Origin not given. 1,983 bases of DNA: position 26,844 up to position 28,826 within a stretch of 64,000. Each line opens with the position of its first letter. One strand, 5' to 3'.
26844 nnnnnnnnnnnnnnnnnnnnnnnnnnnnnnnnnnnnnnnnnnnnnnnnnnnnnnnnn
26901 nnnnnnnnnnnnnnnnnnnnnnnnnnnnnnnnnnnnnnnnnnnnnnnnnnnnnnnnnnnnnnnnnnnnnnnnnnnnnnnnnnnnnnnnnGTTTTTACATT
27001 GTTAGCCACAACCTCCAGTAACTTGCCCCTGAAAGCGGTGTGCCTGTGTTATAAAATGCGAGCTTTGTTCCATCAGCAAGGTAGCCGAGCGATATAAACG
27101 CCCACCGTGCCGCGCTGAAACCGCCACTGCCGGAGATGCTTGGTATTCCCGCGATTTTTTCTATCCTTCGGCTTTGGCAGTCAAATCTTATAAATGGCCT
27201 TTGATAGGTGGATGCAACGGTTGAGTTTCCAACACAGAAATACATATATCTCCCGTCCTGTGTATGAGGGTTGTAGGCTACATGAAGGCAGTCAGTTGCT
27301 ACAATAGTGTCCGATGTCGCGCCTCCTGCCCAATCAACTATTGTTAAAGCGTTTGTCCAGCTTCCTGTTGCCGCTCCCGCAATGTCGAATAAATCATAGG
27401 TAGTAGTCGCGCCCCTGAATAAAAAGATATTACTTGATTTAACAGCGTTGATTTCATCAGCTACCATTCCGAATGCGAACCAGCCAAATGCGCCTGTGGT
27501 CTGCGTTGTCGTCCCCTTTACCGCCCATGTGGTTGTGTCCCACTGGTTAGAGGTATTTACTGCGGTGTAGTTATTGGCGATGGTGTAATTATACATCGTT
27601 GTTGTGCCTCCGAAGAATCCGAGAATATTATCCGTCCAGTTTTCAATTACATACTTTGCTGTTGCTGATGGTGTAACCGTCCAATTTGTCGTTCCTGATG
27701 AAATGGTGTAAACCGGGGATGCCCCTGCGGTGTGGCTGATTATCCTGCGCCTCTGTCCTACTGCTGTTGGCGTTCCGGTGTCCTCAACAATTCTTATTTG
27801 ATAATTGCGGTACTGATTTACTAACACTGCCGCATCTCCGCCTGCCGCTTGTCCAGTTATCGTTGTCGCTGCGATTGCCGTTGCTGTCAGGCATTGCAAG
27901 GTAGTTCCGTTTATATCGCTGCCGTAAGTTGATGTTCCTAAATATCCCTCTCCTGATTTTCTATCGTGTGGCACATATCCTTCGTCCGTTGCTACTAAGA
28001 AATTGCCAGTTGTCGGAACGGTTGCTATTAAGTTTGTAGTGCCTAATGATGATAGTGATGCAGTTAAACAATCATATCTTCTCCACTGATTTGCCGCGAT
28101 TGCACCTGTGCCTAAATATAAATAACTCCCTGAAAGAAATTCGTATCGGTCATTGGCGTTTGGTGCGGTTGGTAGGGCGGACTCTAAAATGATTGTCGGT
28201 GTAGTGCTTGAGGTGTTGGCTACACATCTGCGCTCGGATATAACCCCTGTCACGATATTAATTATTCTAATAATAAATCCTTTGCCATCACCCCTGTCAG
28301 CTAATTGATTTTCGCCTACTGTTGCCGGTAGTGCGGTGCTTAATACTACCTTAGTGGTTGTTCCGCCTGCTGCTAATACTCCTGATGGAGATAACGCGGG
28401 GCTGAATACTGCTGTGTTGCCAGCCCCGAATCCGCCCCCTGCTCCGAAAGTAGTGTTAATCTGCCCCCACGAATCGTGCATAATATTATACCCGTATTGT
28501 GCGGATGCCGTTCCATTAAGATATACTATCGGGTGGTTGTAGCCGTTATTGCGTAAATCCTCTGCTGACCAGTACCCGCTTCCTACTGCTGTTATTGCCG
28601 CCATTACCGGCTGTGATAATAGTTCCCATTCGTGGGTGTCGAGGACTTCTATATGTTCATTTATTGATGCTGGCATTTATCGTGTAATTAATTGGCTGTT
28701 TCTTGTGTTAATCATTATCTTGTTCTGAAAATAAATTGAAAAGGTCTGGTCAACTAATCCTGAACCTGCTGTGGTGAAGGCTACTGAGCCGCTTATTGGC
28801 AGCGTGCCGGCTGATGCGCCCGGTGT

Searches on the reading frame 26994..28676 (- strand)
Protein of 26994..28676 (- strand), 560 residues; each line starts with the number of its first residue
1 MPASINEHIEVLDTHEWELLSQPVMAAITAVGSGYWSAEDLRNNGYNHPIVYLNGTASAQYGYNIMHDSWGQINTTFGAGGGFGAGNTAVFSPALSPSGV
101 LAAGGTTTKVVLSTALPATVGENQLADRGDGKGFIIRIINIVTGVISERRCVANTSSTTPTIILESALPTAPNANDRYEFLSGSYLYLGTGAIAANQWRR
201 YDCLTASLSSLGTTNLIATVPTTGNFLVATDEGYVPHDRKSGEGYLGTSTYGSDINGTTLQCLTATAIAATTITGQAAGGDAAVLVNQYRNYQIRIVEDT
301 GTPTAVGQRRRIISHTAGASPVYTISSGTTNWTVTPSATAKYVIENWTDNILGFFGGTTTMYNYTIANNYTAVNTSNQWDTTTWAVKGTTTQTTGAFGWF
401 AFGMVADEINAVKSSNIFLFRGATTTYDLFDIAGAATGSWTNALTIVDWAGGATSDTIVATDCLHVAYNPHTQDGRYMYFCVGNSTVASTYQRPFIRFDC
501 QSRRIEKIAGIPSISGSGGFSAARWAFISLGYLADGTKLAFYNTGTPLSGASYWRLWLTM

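Call 59: search_protein_families(library=pfam, proteins=[window:26994-28676:-], max_evalue=0.001)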
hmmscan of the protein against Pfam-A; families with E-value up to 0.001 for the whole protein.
window:26994-28676:- (560 aa): 1 family
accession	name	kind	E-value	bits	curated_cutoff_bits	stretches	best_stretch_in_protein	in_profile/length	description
PF13964.12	Kelch_6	-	1.2e-05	25.6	25.3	0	479-512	15-47/50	Kelch motif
